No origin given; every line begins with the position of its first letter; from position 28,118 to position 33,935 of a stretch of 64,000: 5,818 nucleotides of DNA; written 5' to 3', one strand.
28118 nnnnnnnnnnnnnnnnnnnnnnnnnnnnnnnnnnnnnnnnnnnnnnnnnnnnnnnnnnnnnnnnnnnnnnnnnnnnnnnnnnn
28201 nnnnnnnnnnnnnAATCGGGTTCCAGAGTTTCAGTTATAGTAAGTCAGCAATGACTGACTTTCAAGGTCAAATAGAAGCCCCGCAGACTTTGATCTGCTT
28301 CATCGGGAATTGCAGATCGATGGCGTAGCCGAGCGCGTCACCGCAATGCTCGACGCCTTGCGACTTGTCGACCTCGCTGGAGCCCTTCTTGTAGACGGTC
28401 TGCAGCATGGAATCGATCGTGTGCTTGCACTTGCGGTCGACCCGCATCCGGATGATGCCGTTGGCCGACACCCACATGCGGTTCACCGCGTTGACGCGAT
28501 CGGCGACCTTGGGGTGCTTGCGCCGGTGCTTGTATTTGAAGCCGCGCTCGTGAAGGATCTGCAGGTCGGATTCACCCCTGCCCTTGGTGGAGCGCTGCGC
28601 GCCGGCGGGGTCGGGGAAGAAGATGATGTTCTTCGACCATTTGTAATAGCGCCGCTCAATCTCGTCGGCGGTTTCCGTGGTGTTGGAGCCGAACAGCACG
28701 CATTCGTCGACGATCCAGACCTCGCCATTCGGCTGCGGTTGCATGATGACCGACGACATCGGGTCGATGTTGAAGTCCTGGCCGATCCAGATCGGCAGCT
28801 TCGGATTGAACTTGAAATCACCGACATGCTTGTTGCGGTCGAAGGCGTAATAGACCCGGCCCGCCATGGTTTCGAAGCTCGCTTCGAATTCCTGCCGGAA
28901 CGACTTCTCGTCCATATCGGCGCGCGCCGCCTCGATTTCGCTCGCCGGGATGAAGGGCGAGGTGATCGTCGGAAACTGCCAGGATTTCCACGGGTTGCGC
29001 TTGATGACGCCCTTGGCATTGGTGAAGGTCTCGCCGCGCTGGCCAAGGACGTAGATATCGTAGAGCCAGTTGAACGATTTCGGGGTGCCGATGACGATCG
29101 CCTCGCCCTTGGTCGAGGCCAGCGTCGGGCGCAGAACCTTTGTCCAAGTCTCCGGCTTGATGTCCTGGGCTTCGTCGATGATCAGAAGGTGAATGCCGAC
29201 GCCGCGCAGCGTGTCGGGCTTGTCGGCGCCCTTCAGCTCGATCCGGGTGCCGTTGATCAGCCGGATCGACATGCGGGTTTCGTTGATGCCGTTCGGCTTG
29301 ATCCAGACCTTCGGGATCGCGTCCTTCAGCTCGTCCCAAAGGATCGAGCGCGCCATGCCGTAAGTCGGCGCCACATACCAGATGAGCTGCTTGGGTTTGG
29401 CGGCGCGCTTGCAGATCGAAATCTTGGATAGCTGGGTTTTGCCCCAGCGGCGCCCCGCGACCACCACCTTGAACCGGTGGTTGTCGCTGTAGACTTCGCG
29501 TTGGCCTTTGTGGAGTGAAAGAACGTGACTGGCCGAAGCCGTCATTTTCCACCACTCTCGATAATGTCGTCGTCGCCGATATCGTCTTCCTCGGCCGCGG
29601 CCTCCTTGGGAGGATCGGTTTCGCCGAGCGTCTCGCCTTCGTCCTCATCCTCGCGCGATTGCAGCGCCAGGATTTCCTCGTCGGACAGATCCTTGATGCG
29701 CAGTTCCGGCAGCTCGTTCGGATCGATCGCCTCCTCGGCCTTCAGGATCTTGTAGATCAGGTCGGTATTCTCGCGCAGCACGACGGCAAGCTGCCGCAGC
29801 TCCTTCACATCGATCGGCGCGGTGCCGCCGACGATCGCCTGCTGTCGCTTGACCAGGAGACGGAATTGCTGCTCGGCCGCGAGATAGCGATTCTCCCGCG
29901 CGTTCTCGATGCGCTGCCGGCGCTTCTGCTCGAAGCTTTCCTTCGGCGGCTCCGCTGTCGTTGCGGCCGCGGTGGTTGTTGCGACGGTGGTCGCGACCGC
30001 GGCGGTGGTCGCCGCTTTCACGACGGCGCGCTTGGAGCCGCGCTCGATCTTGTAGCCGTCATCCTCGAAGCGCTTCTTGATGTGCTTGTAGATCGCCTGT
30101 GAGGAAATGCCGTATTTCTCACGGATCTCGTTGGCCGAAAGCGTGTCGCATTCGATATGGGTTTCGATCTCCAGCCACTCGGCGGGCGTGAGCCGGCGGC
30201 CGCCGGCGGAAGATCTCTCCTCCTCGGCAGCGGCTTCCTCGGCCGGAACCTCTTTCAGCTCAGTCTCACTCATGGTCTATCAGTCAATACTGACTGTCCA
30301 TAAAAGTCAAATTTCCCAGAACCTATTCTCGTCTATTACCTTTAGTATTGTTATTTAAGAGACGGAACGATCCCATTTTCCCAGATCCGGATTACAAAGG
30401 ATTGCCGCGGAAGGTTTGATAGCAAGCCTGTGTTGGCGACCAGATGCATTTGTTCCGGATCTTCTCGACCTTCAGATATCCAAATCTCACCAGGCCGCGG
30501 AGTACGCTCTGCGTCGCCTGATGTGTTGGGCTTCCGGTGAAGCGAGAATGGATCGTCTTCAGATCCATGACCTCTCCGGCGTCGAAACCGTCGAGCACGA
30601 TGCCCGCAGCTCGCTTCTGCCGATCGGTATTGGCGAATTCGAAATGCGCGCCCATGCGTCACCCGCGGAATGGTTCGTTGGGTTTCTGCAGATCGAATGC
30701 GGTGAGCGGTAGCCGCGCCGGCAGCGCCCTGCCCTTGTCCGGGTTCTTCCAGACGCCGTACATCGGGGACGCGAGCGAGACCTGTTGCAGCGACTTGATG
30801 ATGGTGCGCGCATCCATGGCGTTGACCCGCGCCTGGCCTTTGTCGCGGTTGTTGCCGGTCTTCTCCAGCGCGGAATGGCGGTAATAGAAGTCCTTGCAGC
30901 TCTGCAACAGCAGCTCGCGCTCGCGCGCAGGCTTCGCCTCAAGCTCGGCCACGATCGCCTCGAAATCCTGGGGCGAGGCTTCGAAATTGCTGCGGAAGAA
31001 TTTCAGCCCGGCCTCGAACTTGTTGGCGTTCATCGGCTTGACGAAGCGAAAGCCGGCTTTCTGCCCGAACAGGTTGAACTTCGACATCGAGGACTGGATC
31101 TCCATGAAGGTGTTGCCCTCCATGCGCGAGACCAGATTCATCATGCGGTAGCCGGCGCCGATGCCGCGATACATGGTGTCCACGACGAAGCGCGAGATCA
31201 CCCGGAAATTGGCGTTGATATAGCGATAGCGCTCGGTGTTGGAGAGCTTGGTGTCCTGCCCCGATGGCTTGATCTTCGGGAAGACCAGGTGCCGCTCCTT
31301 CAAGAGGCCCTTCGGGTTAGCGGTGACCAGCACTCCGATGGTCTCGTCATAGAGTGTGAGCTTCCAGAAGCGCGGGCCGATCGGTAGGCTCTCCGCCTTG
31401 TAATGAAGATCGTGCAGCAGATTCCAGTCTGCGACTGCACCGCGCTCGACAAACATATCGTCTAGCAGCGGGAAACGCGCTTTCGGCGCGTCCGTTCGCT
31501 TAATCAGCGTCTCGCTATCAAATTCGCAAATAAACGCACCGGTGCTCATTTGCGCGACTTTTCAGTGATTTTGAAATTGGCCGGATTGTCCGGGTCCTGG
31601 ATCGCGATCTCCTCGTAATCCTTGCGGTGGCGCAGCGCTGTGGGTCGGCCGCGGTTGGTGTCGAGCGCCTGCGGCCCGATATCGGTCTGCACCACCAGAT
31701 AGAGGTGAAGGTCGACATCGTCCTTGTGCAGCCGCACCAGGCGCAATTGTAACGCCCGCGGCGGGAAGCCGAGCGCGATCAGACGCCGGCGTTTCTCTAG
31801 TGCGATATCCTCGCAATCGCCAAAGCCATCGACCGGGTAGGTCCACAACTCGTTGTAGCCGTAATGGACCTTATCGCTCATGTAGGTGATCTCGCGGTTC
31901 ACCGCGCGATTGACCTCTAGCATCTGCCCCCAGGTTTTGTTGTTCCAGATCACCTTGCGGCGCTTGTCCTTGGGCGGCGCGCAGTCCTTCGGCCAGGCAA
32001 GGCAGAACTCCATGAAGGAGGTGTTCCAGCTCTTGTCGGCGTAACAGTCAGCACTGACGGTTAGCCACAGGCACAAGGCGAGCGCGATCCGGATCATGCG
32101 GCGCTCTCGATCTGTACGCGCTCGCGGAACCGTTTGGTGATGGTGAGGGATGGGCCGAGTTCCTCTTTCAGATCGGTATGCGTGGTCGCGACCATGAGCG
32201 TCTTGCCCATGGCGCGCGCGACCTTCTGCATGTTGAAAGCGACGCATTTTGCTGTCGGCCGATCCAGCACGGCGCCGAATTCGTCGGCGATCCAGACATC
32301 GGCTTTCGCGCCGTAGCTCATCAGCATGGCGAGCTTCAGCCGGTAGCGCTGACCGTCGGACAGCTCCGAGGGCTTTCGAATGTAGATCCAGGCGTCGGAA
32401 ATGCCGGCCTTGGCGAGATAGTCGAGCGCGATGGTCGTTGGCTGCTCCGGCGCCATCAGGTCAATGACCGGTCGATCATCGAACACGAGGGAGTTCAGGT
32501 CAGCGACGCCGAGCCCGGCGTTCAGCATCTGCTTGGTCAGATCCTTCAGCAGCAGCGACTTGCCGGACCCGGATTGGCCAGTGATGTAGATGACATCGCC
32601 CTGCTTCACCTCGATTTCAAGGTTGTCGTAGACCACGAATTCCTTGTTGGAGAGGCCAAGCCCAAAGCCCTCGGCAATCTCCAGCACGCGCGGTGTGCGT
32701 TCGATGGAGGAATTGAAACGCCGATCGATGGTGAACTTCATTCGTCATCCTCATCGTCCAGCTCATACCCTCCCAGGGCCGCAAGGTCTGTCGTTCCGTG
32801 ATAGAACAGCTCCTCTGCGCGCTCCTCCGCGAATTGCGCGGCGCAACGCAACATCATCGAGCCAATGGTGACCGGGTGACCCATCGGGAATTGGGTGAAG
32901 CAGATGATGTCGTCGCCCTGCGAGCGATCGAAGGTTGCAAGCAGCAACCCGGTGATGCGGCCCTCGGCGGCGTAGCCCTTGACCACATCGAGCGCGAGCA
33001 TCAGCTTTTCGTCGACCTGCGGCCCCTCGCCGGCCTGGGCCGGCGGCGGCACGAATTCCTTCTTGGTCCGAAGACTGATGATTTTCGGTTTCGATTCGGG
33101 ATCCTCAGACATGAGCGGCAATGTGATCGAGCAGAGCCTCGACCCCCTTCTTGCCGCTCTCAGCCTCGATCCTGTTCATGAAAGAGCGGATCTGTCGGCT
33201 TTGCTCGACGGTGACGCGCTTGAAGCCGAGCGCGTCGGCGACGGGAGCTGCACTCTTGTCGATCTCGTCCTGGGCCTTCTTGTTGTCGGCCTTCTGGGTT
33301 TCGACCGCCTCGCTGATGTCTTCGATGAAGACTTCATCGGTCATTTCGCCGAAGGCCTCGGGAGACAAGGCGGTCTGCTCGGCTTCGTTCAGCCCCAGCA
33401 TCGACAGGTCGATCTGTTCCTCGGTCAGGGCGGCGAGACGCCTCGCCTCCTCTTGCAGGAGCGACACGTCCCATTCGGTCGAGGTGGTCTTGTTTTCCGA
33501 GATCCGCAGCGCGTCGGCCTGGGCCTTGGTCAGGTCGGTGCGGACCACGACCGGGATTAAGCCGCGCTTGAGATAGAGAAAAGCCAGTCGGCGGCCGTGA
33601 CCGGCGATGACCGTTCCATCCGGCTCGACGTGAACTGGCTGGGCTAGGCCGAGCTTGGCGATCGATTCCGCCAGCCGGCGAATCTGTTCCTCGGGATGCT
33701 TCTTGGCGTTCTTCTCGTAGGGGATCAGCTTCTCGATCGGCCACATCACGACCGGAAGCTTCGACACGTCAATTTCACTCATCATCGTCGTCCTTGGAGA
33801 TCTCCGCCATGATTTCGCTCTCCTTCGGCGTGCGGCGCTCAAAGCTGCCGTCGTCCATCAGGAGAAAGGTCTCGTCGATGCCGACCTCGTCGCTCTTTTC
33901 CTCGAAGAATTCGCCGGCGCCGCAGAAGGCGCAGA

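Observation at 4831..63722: About 20 copies of an AGTCA-N4-TGACT palindrome, all in intergenic junctions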

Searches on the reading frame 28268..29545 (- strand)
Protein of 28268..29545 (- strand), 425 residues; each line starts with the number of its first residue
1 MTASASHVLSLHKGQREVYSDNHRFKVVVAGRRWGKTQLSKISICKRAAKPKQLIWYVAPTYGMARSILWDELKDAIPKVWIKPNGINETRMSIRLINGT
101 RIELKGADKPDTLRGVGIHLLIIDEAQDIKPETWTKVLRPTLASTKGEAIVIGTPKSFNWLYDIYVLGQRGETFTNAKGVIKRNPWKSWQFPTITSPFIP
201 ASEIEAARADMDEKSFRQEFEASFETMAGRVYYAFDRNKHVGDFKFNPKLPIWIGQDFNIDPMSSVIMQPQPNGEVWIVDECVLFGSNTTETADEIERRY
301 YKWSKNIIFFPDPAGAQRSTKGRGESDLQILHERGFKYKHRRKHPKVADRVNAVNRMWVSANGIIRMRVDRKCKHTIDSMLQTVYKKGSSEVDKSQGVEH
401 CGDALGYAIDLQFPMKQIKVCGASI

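Call 33: search_dna_similar(query=window:28268-29545:-, collection=phages, mode=protein, max_rows=60, rows=spread, max_evalue=1e-30)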
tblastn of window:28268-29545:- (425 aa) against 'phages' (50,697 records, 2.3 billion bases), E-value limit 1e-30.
Records with a match: 131; places in all: 131; records where one place covers at least 80% of the query: 130.
Best place of each record, by identity: 60-80% 10; <60% 121.
By first word of the organism name: Pseudomonas 28; Pelagibacter 18; Vibrio 17; Rhizobium 10; Stenotrophomonas 9; Klebsiella 9; Escherichia 4; Ralstonia 4; Acinetobacter 4; Xanthomonas 3; and 14 more.
By host as written in the record: Vibrio breoganii 15; - 11; Candidatus Pelagibacter ubique HTCC1062 10; Stenotrophomonas maltophilia B28B 6; Pseudomonas aeruginosa 5; Pseudomonas syringae pv. actinidiae 3; Candidatus Pelagibacter sp. HTCC7211 3; Ralstonia pseudosolanacearum I-31 (MT043) 3; and 54 more.
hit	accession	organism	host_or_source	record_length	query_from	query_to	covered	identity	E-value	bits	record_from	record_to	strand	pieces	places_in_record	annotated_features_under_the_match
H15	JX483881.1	Rhizobium phage RHEph10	Rhizobium etli CFN42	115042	3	425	100%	66.6%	0e+0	590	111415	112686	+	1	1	putative terminase protein large subunit | hypothetical protein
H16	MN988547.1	Rhizobium phage RHph_Y2_11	Rhizobium etli Y2_11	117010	1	425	100%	65.8%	0e+0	587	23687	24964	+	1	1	terminase large subunit protein | hypothetical protein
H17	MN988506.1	Rhizobium phage RHph_N1_15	Rhizobium phaseoli N1_15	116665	4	425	99%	65.8%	0e+0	585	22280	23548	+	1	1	terminase large subunit protein | hypothetical protein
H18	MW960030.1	Rhizobium phage RHph_X66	R. phaseoli sv. phaseoli INC 2-5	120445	1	425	100%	62.1%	2e-173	543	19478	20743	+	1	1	terminase large subunit protein | hypothetical protein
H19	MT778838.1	Rhizobium phage V1VFA-S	-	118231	1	425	100%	61.6%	3e-173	543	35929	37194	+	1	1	putative terminase large subunit | HTH - DNA binding domain protein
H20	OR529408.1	Stenotrophomonas phage BUCTxx99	Stenotrophomonas maltophilia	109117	6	425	99%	57.6%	2e-157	497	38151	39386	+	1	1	terminase family protein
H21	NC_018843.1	Salmonella phage SSU5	Salmonella enterica subsp. enterica ...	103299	4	424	99%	56.5%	4e-160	505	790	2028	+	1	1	terminase large subunit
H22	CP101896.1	Klebsiella phage GArcari-2022b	Klebsiella pneumoniae strain 4011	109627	4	424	99%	56.3%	3e-159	502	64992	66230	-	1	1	record has no annotation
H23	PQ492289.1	Klebsiella phage vB_KpnS_p4727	Klebsiella pneumoniae 4727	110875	4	424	99%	56.3%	3e-159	502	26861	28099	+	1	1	record has no annotation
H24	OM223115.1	Pseudomonas phage hairong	Pseudomonas syringae pv. actinidiae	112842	9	425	98%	56.8%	2e-156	494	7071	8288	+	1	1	large terminase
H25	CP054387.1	Escherichia phage CMS-2020a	Escherichia coli strain SCU-175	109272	4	424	99%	55.8%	2e-158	500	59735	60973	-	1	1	record has no annotation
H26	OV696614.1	Escherichia phage Cyrano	-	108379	4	424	99%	55.8%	3e-158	500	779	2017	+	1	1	Terminase Large subunit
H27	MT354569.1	Pseudomonas phage phiK7B1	Pseudomonas syringae pv. actinidiae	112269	9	425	98%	55.1%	5e-151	479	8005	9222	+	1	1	large terminase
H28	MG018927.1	Pseudomonas phage nickie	Pseudomonas syringae pv. avii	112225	9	425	98%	54.9%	2e-149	474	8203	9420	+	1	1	large terminase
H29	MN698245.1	Pelagibacter phage HTVC111P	Candidatus Pelagibacter sp. HTCC7211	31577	9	415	96%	41.6%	2e-93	313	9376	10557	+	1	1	terminase large subunit | hypothetical protein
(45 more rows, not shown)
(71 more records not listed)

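Call 90: search_dna_similar(query=window:28268-29545:-, collection=plasmids, mode=protein, max_rows=30, max_evalue=1e-80)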
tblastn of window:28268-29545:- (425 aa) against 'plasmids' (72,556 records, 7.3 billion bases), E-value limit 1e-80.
Records with a match: 955; places in all: 960; records where one place covers at least 80% of the query: 948.
Best place of each record, by identity: 60-80% 149; <60% 806.
By first word of the organism name: Klebsiella 339; Escherichia 204; Acinetobacter 143; Enterobacter 89; Yersinia 62; Salmonella 49; Citrobacter 25; Aeromonas 11; Cronobacter 9; Shigella 7; and 13 more.
By predicted mobility (MOB-suite, as given by PLSDB): non-mobilizable 835; mobilizable 103; conjugative 17.
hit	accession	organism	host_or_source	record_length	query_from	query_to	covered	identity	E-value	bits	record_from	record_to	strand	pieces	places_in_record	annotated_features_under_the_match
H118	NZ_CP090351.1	Methylobacterium oryzae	single cell,soil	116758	1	425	100%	67.4%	0e+0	591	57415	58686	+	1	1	phage terminase large subunit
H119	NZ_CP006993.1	Methylobacterium sp. AMS5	-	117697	11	425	98%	68.6%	0e+0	598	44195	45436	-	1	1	phage terminase large subunit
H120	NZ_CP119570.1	Pararhizobium qamdonense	cell culture,soil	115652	4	425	99%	65.3%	0e+0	580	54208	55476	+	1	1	phage terminase large subunit | hypothetical protein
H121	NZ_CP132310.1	Shinella zoogloeoides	Homo sapiens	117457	9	425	98%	66.1%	0e+0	581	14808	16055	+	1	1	phage terminase large subunit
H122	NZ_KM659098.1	Sinorhizobium sp. LM21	Lubin copper mine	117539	1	425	100%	62.8%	9e-175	548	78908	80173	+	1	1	phage terminase large subunit | hypothetical protein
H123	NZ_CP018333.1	Acinetobacter baumannii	Homo sapiens,sputum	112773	9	425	98%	63.9%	4e-176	552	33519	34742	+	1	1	phage terminase large subunit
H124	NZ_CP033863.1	Acinetobacter sp. FDAARGOS_560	Homo sapiens,UCC isolate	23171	9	425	98%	63.6%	2e-175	550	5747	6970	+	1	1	phage terminase large subunit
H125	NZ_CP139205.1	Acinetobacter baumannii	chicken,throat swab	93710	9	425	98%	63.6%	2e-175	550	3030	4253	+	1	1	phage terminase large subunit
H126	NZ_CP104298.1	Acinetobacter baumannii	Homo sapiens,Ascites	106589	9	425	98%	63.6%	2e-175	550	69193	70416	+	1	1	phage terminase large subunit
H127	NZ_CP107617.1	Acinetobacter baumannii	ENVIRONMENT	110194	9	425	98%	63.6%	2e-175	550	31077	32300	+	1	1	phage terminase large subunit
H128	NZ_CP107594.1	Acinetobacter baumannii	Homo sapiens,skin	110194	9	425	98%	63.6%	2e-175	550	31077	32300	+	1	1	phage terminase large subunit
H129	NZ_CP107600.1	Acinetobacter baumannii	Homo sapiens,skin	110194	9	425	98%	63.6%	2e-175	550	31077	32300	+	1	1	phage terminase large subunit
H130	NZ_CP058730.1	Acinetobacter baumannii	Manis javanica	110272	9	425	98%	63.6%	2e-175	550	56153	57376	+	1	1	phage terminase large subunit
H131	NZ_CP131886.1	Acinetobacter baumannii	Homo sapiens,culture,Abs/pus/wd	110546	9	425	98%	63.6%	2e-175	550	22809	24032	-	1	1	phage terminase large subunit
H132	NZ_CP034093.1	Acinetobacter baumannii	Homo sapiens,sputum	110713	9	425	98%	63.6%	2e-175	550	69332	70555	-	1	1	phage terminase large subunit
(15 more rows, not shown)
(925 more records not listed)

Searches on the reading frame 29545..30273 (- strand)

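Call 64: search_protein_families(library=phrogs, max_evalue=0.01, proteins=[window:29545-30273:-])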
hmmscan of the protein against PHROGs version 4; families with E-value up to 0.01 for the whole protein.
seq(243 aa): 2 families
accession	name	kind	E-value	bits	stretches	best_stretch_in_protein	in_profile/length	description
phrog_867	-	DNA, RNA and nucleotide metabolism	1.9e-18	68.1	1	25-235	9-213/220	DNA binding domain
phrog_1206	-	head and packaging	0.00024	22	1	31-127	7-106/207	terminase small subunit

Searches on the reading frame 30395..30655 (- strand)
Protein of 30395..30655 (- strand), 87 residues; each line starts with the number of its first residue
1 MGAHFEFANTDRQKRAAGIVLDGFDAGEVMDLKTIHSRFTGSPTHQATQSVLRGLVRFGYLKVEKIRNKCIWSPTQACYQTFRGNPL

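Call 64: search_protein_families(library=phrogs, max_evalue=0.01, proteins=[window:30395-30655:-])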
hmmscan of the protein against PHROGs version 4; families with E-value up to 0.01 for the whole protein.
seq(87 aa): 1 family
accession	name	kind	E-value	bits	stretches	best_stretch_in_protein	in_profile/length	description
phrog_900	-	unknown function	0.00056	21.1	1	10-68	4-62/88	-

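Call 71: search_solved_structures(query=A1, max_evalue=1, show_alignments=2)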
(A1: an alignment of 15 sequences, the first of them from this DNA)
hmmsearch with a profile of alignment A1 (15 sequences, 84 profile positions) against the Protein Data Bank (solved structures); distinct sequences matched with E-value up to 1: 55.
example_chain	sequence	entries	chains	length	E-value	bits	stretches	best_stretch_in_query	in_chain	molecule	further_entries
2eb7_A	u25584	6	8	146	4e-05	26.6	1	38-82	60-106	146aa long hypothetical transcriptional regulator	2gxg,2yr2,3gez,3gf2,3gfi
3gfl_A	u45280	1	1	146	0.00012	25.1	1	38-82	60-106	146aa long hypothetical transcriptional regulator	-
3gfm_A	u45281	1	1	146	0.00017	24.5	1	38-82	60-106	146aa long hypothetical transcriptional regulator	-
3gfj_A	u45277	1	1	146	0.00034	23.6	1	38-82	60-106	146aa long hypothetical transcriptional regulator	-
3tgn_A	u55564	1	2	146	0.0042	20.1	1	2-76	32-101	Adc operon repressor AdcR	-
9vg2_A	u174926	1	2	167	0.014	18.4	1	5-80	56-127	MarR-family transcriptional regulator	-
6fi9_A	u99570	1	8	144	0.017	18.1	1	36-81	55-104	Transcriptional regulator ZitR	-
8za5_A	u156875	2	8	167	0.02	17.9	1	6-80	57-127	MarR-family transcriptional regulator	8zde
5yhy_A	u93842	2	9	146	0.026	17.5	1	36-81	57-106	Zinc transport transcriptional regulator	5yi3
5yhx_A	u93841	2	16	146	0.027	17.5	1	36-81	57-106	Zinc transport transcriptional regulator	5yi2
4rs8_A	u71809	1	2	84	0.031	17.3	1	39-81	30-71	AspA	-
5yhz_A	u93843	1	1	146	0.032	17.3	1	36-81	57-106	Zinc transport transcriptional regulator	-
1lea_A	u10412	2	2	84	0.036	17.1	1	3-62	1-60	LEXA REPRESSOR DNA BINDING DOMAIN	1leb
5yi0_B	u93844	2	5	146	0.042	16.9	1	37-81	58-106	Zinc transport transcriptional regulator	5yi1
6jbx_A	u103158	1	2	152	0.056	16.5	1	40-77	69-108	Fatty acid biosynthesis transcriptional regulator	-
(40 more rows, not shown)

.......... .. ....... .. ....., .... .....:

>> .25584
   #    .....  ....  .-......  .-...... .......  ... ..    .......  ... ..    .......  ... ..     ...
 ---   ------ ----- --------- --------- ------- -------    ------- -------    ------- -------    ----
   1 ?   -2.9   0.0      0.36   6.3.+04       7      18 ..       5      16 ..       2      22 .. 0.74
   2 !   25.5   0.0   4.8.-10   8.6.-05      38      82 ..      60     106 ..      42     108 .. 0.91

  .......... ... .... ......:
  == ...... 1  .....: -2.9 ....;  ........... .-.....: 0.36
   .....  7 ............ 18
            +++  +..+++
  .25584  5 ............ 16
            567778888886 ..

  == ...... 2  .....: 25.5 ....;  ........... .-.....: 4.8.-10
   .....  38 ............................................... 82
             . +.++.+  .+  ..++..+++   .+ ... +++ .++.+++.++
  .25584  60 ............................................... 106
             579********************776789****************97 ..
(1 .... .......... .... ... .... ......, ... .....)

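Call 72: search_protein_families(library=pfam, alignment_id=A1, max_evalue=0.1)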
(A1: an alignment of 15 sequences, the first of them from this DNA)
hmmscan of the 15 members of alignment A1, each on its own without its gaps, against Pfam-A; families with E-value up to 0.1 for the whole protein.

A. member 1, seq(87 aa): 2 families
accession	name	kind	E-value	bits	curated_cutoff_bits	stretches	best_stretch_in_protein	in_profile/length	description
PF03965.22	Penicillinase_R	-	0.027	15.2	22.6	1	30-77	18-67/115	Penicillinase repressor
PF08100.18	Dimerisation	-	0.088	13.1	25.6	0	26-78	37-87/93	O-methyltransferase dimerisation domain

B. families by the number of members that match (of 15 scanned): 12 families
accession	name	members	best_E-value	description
PF03965.22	Penicillinase_R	5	0.0031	Penicillinase repressor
PF13463.12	HTH_27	3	0.022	Winged helix DNA-binding domain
PF08461.16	HTH_12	2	0.0018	Ribonuclease R winged-helix domain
PF01726.22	LexA_DNA_bind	2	0.0081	LexA DNA binding domain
PF11313.14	DUF3116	1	0.008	Protein of unknown function (DUF3116)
PF01022.26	HTH_5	1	0.013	Bacterial regulatory protein, arsR family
PF05491.19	RuvB_C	1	0.013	RuvB C-terminal winged helix domain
PF14947.12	HTH_45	1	0.017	Winged helix-turn-helix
PF03551.20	PadR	1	0.019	Transcriptional regulator PadR-like family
PF20977.2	GatF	1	0.031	Glutamyl-tRNA(Gln) amidotransferase subunit F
PF08100.18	Dimerisation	1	0.088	O-methyltransferase dimerisation domain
PF22665.2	DUF6293_C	1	0.09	DUF6293 C-terminal winged helix domain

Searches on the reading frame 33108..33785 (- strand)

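Call 64: search_protein_families(library=phrogs, max_evalue=0.01, proteins=[window:33108-33785:-])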
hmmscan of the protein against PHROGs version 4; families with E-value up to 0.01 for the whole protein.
seq(226 aa): 19 families
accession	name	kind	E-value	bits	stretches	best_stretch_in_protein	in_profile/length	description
phrog_930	-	DNA, RNA and nucleotide metabolism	1.6e-58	199.2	1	8-222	3-213/223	ParB-like partition protein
phrog_620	-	DNA, RNA and nucleotide metabolism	1.8e-34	120.7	1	9-169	6-164/217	ParB-like partition protein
phrog_498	-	other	4.8e-31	109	1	12-154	35-173/633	DNA methyltransferase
phrog_15396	-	DNA, RNA and nucleotide metabolism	3.1e-27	97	1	10-149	2-139/258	ParB-like partition nuclease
phrog_940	-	DNA, RNA and nucleotide metabolism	2.1e-18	67.7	1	14-159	8-154/388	nuclease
phrog_9353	-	unknown function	3.4e-15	57.6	1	22-175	21-176/245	-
phrog_3264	-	DNA, RNA and nucleotide metabolism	3.7e-13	50.8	1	24-200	61-229/337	ParB-like partition protein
phrog_8071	-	DNA, RNA and nucleotide metabolism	5.3e-13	50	1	11-135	6-131/389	ParB-like partition protein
phrog_4715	-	DNA, RNA and nucleotide metabolism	1.2e-12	48.1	1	16-146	151-261/630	ParB-like partition protein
phrog_723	-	DNA, RNA and nucleotide metabolism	1.4e-11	45.7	1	14-222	15-216/223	ParB-like partition protein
phrog_18056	-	DNA, RNA and nucleotide metabolism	4.3e-10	40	1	12-112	3-102/387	ParB-like partition nuclease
phrog_5475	-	unknown function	2.7e-09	37.4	1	12-83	3-73/458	-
phrog_6218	-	DNA, RNA and nucleotide metabolism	5.3e-07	30.1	1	16-98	9-96/506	ParB-like partition protein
phrog_3951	-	unknown function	5.8e-07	30.3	1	9-82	15-96/301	-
phrog_12047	-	DNA, RNA and nucleotide metabolism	1.2e-06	29.3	1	16-99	4-85/301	ParB-like partition nuclease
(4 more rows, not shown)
